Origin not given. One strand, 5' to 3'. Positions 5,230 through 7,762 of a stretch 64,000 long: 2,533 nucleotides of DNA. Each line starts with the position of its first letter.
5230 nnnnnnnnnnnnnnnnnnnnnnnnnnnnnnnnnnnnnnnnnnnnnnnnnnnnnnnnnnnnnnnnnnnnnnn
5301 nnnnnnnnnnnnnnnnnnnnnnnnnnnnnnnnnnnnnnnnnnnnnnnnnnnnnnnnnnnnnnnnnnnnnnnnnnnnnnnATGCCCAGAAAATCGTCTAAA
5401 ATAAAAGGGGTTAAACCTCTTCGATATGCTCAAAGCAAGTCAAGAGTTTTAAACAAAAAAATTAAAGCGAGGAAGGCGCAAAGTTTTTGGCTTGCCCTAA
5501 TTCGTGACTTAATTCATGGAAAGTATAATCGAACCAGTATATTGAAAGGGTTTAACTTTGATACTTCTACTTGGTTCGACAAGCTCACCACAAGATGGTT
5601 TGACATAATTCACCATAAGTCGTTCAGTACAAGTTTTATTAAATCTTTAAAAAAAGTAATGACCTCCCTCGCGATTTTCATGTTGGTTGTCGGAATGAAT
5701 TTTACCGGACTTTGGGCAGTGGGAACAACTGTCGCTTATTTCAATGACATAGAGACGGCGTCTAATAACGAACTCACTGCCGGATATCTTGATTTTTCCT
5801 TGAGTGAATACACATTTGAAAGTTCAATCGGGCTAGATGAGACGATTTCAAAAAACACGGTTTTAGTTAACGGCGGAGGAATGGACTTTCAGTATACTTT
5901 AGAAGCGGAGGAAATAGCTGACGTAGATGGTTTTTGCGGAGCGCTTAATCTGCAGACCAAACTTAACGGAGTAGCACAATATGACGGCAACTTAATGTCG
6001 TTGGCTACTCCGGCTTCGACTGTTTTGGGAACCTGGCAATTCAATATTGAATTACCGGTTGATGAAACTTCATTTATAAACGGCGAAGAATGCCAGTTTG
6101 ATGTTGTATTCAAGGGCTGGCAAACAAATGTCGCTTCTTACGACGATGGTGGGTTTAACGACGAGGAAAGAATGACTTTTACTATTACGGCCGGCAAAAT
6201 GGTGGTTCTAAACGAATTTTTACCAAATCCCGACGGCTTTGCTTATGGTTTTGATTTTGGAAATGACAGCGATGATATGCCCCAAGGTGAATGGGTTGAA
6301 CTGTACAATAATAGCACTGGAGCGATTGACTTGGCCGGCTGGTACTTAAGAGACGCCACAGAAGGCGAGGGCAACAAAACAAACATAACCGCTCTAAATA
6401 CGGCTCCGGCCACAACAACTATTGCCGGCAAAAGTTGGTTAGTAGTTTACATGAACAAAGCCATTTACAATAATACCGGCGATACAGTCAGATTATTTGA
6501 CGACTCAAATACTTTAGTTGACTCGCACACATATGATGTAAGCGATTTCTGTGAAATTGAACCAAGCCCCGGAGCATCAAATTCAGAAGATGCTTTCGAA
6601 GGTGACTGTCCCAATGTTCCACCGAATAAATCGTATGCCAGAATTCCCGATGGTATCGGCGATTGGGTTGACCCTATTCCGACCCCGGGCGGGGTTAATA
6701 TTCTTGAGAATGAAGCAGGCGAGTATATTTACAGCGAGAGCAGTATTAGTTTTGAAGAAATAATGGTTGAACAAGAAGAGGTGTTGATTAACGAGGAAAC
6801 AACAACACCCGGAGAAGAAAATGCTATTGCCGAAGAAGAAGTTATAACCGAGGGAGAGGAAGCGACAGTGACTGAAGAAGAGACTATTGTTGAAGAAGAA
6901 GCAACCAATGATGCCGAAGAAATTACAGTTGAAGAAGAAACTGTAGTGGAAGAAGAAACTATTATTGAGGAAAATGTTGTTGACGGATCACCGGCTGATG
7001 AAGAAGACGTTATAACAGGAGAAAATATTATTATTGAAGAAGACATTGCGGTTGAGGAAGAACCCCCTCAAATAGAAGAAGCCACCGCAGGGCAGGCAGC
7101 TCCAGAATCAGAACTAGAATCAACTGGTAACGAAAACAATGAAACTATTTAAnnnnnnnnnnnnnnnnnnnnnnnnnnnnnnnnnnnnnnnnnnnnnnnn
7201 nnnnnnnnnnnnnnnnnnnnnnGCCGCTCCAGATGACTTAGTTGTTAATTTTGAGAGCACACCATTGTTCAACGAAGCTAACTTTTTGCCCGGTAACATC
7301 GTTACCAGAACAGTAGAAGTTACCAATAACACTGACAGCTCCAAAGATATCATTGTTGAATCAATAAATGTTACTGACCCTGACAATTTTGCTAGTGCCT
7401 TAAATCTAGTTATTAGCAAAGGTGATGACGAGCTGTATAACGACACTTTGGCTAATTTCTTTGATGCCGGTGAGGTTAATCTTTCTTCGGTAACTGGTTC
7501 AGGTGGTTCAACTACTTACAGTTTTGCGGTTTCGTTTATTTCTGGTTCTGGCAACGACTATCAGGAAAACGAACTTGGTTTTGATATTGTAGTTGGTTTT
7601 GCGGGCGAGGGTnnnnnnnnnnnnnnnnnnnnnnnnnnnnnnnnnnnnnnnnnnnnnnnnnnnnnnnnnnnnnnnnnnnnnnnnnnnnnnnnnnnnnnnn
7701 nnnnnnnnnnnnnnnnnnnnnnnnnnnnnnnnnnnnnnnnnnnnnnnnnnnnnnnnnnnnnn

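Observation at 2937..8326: SipW-type signal peptidase with a TasA/camelysin-like substrate set in a CPR-like genome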

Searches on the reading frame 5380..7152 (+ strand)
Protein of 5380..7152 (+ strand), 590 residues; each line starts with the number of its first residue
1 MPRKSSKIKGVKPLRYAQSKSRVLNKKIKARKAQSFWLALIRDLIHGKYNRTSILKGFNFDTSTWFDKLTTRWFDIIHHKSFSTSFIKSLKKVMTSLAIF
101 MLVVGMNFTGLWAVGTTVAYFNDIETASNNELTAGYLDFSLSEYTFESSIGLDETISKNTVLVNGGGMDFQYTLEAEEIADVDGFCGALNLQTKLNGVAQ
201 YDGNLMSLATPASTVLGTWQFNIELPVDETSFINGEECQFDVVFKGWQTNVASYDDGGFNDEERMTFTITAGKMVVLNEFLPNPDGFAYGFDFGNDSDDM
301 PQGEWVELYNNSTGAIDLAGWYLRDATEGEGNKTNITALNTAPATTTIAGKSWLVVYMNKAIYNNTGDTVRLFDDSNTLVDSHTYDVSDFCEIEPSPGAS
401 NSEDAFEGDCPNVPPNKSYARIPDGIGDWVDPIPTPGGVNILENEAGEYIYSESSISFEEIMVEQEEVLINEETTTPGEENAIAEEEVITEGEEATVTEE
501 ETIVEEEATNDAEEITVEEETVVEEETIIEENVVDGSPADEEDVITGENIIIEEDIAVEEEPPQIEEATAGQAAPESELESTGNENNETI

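Call 3: search_protein_families(library=pfam, proteins=[window:5380-7152:+], max_evalue=0.1)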
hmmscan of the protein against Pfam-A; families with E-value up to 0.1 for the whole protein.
window:5380-7152:+ (590 aa): 2 families
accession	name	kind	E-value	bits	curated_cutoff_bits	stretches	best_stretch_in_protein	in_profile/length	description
PF00932.25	LTD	-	3e-16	60.2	34.3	1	271-385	4-107/109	Lamin Tail Domain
PF12389.13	Peptidase_M73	-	0.0076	16.5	22.5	1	98-169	9-77/196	Camelysin metallo-endopeptidase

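Call 4: search_protein_families(library=ncbifam, proteins=[window:5380-7152:+], max_evalue=0.1)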
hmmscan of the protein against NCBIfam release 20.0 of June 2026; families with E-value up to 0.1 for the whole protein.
window:5380-7152:+ (590 aa): 1 family
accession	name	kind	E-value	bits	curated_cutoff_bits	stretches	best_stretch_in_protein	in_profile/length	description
TIGR04088.1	cognate_SipW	domain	0.00017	21.6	19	1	113-136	11-33/34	SipW-dependent-type signal peptide-containing protein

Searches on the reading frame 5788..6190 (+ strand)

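Call 40: search_protein_families(library=pfam, proteins=[window:5788-6190:+], max_evalue=10)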
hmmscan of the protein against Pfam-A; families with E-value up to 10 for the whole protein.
window:5788-6190:+ (134 aa): 1 family
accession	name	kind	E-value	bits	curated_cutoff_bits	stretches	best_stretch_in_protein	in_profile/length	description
PF07430.17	PP1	-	0.28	11.7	20.4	1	86-115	6-35/78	Phloem filament protein PP1 cystatin-like domain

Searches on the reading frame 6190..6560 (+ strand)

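Call 40: search_protein_families(library=pfam, proteins=[window:6190-6560:+], max_evalue=10)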
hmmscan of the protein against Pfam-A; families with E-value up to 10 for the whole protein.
window:6190-6560:+ (123 aa): 2 families
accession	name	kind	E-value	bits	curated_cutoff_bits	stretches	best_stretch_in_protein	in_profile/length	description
PF00932.25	LTD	-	3e-17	63.4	34.3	1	4-115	7-107/109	Lamin Tail Domain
PF22582.2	Amylosucrase_C-like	-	0.26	12.2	27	1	29-58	17-46/76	Amylosucrase, C-terminal domain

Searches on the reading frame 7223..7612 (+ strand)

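Call 40: search_protein_families(library=pfam, proteins=[window:7223-7612:+], max_evalue=10)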
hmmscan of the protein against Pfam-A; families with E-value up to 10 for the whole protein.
window:7223-7612:+ (130 aa): 1 family
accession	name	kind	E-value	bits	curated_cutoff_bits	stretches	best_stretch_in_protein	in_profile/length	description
PF16141.11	GH18_BT1044-like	-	0.053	13.2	28.7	1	37-99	210-270/325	Glycoside hydrolase family 18, BT1044-like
